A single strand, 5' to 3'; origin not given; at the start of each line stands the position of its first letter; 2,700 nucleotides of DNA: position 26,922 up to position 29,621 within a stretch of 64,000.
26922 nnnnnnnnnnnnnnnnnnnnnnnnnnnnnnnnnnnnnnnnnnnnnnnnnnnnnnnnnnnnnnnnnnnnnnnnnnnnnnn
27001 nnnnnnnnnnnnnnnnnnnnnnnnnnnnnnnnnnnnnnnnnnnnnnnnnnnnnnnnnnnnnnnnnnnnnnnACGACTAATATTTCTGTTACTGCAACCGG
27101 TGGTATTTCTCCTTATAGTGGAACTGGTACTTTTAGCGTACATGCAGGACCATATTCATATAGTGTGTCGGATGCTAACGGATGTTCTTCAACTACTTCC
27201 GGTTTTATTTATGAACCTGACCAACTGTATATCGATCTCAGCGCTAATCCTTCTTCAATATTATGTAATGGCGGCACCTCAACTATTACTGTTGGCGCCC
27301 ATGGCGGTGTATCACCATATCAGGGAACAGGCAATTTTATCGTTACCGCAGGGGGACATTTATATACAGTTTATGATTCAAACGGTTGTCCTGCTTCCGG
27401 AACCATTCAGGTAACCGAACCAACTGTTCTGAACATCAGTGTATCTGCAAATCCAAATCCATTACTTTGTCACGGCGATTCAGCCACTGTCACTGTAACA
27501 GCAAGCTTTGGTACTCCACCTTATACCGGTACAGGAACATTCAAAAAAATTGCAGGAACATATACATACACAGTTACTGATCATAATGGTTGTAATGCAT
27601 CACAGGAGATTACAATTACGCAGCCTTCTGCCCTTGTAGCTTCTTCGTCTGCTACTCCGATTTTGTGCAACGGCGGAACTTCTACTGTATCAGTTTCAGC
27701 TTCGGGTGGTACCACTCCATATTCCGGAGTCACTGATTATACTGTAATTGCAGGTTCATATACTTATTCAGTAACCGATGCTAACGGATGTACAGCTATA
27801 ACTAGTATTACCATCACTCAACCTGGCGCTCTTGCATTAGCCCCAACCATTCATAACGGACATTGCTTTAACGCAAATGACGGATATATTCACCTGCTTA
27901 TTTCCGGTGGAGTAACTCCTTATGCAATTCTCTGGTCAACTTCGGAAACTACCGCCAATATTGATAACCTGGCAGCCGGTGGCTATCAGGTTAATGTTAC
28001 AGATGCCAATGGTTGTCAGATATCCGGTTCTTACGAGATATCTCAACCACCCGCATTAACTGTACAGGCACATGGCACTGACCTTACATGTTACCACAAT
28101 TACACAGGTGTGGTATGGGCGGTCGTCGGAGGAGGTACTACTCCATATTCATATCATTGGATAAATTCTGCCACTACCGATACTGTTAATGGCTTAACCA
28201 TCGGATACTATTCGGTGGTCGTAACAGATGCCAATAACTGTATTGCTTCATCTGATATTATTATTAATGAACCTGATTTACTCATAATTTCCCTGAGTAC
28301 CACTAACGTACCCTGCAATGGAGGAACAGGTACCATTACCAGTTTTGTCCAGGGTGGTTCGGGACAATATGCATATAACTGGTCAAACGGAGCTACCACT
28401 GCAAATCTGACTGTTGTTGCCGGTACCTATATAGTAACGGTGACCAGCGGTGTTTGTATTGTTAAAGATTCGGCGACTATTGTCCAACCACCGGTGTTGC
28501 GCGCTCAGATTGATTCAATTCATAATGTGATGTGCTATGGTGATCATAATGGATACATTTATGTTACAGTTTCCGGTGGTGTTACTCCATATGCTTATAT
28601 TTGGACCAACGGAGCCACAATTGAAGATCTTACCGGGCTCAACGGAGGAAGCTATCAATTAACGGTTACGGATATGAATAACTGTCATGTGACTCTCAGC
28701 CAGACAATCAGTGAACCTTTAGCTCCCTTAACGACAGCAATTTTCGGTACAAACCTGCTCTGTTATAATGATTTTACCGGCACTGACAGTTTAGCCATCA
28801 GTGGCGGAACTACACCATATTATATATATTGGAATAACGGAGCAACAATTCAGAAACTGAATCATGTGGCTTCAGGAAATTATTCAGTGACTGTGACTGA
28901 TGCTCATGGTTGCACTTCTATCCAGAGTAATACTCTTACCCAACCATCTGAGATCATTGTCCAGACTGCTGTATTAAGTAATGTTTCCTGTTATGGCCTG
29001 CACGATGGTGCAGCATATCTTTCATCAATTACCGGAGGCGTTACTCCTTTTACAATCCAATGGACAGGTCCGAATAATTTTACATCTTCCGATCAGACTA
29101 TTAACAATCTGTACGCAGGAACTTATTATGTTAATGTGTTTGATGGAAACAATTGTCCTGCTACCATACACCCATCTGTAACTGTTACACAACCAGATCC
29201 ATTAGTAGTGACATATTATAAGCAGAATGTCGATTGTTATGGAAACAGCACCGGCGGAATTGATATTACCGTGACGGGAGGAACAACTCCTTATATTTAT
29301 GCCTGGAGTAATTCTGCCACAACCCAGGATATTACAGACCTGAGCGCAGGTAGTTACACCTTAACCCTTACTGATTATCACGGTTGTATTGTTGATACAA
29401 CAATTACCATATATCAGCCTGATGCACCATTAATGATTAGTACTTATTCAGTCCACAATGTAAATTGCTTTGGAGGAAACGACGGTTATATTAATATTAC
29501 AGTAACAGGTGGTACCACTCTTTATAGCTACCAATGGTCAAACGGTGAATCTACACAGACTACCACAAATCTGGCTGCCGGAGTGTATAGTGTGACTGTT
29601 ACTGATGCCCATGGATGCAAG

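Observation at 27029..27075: A 4-nt deletion splits gene A exactly at the start of the second copy of an internal tandem duplication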

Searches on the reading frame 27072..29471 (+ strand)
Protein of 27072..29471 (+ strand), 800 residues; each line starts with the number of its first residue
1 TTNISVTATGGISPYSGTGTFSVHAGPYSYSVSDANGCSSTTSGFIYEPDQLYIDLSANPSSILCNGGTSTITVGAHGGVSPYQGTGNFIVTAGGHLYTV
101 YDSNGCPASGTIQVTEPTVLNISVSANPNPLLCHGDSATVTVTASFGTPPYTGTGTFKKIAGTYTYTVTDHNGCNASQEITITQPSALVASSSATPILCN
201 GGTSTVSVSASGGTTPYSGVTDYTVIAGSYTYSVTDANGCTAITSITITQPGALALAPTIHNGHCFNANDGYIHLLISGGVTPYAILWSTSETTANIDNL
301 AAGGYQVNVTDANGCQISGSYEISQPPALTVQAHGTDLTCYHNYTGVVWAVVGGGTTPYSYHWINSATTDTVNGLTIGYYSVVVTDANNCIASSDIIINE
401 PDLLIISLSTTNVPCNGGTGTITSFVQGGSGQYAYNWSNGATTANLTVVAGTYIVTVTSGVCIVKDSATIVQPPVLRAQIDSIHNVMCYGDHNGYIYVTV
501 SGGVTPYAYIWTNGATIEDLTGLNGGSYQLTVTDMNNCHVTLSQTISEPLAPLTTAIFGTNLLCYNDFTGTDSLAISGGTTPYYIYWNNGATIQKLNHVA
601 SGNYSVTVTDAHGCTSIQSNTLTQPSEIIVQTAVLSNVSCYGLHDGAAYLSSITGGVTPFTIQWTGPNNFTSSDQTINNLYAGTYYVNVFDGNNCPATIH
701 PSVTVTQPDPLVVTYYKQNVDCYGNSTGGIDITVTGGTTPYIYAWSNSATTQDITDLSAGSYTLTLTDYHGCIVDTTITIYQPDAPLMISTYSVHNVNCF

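Call 7: search_protein_families(library=pfam, proteins=[window:27072-29471:+], max_evalue=0.01)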
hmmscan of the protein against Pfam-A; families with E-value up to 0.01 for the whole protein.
window:27072-29471:+ (800 aa): 4 families
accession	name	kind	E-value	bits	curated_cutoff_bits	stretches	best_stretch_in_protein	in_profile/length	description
PF13573.12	SprB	-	1.1e-48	162.9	28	7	482-516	3-37/37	SprB repeat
PF18962.6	Por_Secre_tail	-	0.007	17.1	27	0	290-314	43-67/75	Secretion system C-terminal sorting domain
PF06776.18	IalB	-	0.0086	16.6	22.1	0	162-211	70-119/131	Invasion associated locus B (IalB) protein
PF11589.14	DUF3244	-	0.0099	16.3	25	0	290-323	64-96/96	Domain of unknown function (DUF3244)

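Call 49: search_protein_representatives(protein=window:27072-29471:+)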
Query: 800 residues. Proteins with E-value up to 0.001 (for the whole library): 64925; up to 1e-10: 46152; up to 1e-30: 22359. The best 150 are listed.
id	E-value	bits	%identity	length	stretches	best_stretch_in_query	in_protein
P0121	0.0e+00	4191.2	40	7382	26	262-799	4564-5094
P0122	0.0e+00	4067.5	41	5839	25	218-642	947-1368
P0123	0.0e+00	3392.8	42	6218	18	201-780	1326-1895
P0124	0.0e+00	3152.1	41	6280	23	226-615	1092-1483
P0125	0.0e+00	2890.2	36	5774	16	262-787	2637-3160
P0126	0.0e+00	2746.0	43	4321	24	299-787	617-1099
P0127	0.0e+00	2708.3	43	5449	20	224-661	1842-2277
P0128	0.0e+00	2662.9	39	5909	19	228-800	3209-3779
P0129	0.0e+00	2512.3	38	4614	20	226-616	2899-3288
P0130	0.0e+00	2502.8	40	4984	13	226-799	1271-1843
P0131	0.0e+00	2494.5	35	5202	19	219-795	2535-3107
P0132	0.0e+00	2479.5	41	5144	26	240-648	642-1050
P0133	0.0e+00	2451.1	48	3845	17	487-800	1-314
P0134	0.0e+00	2407.0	41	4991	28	260-551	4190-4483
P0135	0.0e+00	2396.5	42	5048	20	2-698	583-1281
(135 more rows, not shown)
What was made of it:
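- Closest known: SprB-repeat. Same: Thousands of homologues of 2,000-7,400 aa exist (call 49).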
